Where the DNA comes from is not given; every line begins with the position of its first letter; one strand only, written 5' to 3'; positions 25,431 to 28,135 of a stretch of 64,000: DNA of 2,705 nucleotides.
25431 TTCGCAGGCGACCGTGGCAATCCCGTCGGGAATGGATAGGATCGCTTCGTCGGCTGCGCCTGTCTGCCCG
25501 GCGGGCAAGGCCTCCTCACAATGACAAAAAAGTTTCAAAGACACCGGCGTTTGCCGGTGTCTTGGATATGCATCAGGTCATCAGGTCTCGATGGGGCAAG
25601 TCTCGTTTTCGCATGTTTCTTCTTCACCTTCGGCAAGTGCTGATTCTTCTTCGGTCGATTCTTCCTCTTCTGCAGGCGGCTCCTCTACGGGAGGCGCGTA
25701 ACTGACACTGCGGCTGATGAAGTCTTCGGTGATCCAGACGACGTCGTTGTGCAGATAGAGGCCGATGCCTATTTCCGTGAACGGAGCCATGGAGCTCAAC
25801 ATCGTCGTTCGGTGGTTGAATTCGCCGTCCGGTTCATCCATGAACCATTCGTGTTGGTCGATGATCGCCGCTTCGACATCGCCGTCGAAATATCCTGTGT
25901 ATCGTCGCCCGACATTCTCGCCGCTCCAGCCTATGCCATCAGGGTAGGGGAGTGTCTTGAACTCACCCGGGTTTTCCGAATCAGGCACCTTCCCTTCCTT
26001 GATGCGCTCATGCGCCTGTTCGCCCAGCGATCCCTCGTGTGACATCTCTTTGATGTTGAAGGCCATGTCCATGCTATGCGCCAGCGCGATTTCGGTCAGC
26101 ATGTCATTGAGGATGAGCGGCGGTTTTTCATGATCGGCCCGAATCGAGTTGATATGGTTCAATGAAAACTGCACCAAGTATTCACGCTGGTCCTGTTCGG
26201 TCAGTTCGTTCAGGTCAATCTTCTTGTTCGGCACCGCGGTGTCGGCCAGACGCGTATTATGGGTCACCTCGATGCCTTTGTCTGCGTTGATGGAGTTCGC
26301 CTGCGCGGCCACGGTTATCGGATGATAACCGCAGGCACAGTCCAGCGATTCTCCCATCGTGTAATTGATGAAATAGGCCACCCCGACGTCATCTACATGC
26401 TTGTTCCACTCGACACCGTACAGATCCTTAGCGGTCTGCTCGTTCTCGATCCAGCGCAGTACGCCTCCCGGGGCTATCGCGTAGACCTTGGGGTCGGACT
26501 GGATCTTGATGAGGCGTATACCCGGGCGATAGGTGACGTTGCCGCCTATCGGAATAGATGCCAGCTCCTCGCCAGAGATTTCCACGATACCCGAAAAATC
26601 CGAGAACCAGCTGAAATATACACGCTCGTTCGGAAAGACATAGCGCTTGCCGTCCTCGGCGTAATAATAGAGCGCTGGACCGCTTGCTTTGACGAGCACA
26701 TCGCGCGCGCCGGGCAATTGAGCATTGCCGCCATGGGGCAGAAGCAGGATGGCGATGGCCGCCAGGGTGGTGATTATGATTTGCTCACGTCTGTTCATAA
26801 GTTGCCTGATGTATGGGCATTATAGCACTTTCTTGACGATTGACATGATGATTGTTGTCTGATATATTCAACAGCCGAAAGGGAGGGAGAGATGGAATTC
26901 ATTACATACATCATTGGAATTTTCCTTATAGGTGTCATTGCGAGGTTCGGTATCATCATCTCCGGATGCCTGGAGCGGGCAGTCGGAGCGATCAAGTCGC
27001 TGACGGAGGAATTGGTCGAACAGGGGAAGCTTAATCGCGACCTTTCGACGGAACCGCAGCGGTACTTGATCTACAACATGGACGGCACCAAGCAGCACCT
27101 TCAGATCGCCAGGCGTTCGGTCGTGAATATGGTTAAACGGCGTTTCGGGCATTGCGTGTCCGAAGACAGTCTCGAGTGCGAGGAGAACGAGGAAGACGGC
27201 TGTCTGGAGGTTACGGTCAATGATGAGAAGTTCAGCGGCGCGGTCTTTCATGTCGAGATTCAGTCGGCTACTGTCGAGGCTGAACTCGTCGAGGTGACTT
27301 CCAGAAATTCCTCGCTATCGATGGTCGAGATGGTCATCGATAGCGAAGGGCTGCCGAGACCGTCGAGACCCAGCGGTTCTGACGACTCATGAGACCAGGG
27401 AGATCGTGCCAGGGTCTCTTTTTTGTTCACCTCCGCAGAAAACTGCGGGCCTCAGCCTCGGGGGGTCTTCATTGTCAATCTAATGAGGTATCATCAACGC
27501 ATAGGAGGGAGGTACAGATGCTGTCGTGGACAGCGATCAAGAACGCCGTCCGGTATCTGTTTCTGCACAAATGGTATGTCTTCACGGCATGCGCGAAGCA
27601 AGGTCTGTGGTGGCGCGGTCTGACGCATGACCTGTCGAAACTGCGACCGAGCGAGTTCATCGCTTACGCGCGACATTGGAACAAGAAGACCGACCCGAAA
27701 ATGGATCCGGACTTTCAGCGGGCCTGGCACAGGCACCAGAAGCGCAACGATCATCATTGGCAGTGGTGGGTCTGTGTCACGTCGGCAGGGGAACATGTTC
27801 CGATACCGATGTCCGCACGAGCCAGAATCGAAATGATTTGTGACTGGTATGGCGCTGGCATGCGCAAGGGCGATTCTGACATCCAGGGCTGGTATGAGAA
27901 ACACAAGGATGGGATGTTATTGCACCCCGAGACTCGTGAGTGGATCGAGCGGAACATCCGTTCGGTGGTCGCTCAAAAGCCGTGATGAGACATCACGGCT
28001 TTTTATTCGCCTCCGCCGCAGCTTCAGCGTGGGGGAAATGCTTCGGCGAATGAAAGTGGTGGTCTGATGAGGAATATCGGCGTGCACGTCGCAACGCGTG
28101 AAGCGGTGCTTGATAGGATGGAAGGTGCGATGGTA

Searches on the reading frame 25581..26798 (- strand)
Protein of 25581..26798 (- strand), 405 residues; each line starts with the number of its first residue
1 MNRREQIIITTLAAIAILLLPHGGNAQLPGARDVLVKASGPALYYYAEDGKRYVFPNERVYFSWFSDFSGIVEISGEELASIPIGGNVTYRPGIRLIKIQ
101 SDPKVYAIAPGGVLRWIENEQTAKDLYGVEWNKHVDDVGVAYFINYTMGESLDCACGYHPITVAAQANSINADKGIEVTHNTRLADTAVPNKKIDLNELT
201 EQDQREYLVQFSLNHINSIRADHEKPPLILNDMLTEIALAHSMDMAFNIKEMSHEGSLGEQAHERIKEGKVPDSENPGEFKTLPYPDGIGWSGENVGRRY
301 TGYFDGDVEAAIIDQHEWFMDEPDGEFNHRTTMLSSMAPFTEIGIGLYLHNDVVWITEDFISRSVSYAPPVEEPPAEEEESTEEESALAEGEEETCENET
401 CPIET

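Call 97: search_protein_families(library=pfam, proteins=[window:25581-26798:-], max_evalue=0.001)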
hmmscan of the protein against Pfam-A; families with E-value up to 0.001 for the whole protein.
window:25581-26798:- (405 aa): 1 family
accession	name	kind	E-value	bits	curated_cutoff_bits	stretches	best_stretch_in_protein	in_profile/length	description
PF00188.32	CAP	-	1.4e-06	29.5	21.1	1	213-352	1-107/117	Cysteine-rich secretory protein family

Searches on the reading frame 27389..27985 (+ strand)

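Call 97: search_protein_families(library=pfam, proteins=[window:27389-27985:+], max_evalue=0.001)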
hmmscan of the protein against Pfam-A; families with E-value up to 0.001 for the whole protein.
window:27389-27985:+ (198 aa): 1 family
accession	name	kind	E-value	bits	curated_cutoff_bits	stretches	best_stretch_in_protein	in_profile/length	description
PF18907.5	DUF5662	-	1.1e-34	119.8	27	1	53-190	5-154/156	Family of unknown function (DUF5662)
